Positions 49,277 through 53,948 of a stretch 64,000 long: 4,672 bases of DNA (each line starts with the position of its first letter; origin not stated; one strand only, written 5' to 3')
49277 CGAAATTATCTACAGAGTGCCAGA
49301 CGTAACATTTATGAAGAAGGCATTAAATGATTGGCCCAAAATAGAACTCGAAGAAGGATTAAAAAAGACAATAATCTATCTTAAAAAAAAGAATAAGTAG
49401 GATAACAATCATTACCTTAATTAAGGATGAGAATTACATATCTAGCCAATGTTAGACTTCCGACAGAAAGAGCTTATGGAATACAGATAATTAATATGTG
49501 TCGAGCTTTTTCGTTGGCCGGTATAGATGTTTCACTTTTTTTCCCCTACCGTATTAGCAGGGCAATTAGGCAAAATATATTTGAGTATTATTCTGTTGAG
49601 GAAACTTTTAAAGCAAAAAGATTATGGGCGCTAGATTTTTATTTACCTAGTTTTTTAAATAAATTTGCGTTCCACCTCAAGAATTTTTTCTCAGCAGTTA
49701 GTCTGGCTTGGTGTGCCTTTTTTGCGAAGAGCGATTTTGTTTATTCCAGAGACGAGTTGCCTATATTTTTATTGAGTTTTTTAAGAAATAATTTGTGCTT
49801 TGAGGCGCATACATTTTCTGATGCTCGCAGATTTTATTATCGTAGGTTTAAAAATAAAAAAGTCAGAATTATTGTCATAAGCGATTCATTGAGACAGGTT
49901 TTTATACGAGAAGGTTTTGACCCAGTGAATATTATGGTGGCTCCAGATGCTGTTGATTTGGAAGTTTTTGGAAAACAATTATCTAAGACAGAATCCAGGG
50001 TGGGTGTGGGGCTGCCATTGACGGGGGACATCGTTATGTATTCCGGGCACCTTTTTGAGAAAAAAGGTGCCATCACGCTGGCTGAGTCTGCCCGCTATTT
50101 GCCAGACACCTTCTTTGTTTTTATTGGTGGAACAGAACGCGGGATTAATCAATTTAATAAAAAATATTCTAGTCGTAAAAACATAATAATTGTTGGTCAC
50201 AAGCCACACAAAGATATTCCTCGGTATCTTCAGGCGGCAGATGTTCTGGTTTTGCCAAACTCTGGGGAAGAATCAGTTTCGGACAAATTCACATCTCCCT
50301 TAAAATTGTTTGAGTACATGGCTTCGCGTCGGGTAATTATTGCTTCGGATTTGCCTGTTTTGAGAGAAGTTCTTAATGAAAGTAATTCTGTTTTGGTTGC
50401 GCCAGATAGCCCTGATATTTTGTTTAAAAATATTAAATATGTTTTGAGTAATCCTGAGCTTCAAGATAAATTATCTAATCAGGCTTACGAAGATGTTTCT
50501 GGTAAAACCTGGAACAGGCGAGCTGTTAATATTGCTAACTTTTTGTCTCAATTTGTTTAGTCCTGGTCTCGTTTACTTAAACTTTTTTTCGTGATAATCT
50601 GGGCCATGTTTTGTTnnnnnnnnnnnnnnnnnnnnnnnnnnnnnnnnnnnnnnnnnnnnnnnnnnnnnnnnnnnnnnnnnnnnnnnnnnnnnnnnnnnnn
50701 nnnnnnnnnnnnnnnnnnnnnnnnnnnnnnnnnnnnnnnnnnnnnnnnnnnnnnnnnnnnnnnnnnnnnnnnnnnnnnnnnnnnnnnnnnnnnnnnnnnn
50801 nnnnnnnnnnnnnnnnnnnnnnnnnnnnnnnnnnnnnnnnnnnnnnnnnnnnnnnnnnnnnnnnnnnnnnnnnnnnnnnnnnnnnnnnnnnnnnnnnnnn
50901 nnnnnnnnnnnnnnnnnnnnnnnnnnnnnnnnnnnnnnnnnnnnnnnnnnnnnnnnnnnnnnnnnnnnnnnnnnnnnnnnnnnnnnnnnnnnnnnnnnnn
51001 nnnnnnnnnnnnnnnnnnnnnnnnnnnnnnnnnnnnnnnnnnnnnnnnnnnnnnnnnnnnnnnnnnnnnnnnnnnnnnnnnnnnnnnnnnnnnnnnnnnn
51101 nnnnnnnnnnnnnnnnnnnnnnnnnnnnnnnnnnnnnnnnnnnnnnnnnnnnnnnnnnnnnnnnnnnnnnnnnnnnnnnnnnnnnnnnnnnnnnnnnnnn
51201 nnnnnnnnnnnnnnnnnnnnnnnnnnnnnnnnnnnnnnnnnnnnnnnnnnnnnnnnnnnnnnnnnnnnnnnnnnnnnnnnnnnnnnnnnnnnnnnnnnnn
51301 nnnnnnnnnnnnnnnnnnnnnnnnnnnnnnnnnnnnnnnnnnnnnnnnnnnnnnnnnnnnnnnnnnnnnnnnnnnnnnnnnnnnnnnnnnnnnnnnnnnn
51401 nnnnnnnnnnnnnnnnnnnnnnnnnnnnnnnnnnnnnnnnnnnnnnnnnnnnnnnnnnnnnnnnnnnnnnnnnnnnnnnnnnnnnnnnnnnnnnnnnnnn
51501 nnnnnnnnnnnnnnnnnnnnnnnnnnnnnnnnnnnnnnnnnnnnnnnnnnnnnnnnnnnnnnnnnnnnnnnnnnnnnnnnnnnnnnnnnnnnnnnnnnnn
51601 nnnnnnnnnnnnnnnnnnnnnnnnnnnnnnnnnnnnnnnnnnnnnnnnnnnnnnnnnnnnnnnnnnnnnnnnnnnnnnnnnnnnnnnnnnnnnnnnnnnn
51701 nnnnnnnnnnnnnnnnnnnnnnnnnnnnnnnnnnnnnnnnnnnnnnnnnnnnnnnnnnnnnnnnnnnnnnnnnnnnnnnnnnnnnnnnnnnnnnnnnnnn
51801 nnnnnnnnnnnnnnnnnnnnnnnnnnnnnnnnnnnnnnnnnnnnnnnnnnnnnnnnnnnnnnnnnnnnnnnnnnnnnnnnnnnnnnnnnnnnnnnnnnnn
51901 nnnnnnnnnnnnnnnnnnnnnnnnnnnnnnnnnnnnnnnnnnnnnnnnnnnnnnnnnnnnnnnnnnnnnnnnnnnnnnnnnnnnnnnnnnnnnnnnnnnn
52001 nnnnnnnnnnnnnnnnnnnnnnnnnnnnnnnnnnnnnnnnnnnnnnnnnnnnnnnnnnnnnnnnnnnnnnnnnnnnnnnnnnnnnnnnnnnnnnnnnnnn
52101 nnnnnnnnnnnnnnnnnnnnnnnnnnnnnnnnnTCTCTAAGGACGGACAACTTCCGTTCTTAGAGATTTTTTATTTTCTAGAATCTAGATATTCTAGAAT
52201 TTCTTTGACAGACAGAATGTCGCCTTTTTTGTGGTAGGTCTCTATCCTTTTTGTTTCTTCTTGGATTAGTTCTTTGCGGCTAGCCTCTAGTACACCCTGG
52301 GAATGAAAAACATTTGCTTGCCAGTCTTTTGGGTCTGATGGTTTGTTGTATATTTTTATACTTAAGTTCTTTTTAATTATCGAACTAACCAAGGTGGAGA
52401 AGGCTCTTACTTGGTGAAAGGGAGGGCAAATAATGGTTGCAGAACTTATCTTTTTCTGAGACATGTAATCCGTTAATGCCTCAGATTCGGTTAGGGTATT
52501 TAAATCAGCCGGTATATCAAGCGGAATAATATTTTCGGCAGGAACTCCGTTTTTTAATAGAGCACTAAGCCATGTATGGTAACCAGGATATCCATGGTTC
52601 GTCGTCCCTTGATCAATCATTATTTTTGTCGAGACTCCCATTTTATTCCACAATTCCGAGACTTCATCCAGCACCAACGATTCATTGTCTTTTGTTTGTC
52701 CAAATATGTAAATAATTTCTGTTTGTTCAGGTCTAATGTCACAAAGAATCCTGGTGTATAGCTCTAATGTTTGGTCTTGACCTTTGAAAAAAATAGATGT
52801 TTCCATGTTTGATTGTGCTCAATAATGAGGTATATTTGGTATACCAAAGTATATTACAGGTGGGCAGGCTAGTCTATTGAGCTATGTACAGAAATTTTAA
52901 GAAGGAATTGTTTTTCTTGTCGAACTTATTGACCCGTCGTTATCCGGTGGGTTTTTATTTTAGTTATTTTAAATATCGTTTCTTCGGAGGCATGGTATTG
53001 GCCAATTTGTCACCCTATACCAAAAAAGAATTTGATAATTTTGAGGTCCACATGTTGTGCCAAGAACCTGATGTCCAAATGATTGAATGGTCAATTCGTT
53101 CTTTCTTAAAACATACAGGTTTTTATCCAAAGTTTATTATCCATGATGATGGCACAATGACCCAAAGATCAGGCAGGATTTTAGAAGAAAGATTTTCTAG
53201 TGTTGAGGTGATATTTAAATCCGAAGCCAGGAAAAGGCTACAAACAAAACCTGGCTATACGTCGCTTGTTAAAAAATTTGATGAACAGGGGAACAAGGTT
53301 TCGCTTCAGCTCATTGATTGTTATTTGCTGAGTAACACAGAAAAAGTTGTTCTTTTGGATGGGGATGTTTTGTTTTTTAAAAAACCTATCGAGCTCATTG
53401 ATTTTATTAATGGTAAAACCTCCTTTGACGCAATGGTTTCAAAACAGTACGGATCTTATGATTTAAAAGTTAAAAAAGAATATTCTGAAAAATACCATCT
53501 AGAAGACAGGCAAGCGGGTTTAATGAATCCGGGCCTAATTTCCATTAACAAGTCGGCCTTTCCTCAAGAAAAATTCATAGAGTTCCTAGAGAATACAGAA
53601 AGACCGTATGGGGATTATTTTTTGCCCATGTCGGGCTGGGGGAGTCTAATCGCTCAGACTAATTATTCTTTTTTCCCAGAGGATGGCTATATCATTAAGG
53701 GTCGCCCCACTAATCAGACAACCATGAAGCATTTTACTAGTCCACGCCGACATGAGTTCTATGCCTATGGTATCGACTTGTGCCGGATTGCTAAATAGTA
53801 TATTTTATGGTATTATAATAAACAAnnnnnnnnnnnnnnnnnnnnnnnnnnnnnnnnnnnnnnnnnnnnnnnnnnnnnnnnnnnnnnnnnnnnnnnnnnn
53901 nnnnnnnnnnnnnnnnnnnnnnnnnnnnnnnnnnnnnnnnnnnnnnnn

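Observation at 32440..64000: About 28-kb glycan-assembly locus directly downstream of a 1130-aa S-layer-like protein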

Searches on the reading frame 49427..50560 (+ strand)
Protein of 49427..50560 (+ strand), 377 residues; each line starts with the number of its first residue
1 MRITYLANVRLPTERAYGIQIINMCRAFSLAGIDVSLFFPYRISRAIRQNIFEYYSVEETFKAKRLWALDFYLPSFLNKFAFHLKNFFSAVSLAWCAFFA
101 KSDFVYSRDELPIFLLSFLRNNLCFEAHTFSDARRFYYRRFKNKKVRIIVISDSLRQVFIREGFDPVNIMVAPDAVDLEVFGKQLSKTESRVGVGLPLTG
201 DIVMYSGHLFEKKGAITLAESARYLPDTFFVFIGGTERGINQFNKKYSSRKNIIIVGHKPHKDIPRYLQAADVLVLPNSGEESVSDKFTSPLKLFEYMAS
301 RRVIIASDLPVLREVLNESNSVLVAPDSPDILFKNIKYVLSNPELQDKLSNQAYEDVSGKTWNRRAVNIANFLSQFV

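Call 5: search_protein_families(library=pfam, proteins=[window:49427-50560:+], max_evalue=0.01)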
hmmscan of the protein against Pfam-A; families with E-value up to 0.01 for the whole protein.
window:49427-50560:+ (377 aa): 4 families
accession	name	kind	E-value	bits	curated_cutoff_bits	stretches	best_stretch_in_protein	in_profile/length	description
PF00534.26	Glycos_transf_1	-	3.6e-20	72.6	26.4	1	187-355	2-171/172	Glycosyl transferases group 1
PF13692.12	Glyco_trans_1_4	-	1e-15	58.7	27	1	202-342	3-142/142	Glycosyl transferases group 1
PF13524.12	Glyco_trans_1_2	-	1.5e-10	41.6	25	1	230-369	17-142/144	Glycosyl transferase-like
PF13439.12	Glyco_transf_4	-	1.8e-05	25.3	28.5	1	21-179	8-169/170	Glycosyltransferase Family 4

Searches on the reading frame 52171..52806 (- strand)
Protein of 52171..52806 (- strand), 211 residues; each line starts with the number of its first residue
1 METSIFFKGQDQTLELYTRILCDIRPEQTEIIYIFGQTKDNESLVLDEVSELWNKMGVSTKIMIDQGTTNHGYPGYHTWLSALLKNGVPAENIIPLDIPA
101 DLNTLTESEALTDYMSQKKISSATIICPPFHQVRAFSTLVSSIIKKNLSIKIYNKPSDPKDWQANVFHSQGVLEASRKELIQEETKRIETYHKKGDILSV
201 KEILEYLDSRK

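Call 5: search_protein_families(library=pfam, proteins=[window:52171-52806:-], max_evalue=0.01)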
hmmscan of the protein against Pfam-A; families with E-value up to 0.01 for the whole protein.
window:52171-52806:- (211 aa): 0 families

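Call 14: search_protein_families(library=ncbifam, proteins=[window:52171-52806:-], max_evalue=0.01)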
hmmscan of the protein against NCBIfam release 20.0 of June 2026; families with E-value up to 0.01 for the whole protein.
window:52171-52806:- (211 aa): 0 families

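Call 96: search_solved_structures(query=window:52171-52806:-, max_evalue=1)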
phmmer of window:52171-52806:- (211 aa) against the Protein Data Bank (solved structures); distinct sequences matched with E-value up to 1: 1.
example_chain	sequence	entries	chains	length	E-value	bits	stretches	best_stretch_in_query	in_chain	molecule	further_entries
7uek_A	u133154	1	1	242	0.0013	21.7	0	5-64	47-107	OT3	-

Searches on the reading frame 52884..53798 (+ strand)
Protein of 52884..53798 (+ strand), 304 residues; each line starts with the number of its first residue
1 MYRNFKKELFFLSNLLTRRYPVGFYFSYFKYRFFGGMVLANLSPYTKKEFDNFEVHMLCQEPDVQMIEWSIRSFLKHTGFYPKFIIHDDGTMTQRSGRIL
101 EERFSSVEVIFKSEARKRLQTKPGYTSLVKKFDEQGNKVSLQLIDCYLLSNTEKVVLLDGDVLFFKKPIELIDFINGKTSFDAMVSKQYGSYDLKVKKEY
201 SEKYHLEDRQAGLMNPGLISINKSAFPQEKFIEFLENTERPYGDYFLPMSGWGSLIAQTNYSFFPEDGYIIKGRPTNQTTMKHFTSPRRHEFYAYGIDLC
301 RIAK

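Call 5: search_protein_families(library=pfam, proteins=[window:52884-53798:+], max_evalue=0.01)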
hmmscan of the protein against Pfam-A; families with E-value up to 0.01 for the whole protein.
window:52884-53798:+ (304 aa): 1 family
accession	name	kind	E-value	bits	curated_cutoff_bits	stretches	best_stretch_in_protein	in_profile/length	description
PF01501.26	Glyco_transf_8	-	8.4e-08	32.5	24.3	1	70-241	17-185/253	Glycosyl transferase family 8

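Call 14: search_protein_families(library=ncbifam, proteins=[window:52884-53798:+], max_evalue=0.01)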
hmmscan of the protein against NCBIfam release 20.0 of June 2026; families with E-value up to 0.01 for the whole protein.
window:52884-53798:+ (304 aa): 0 families
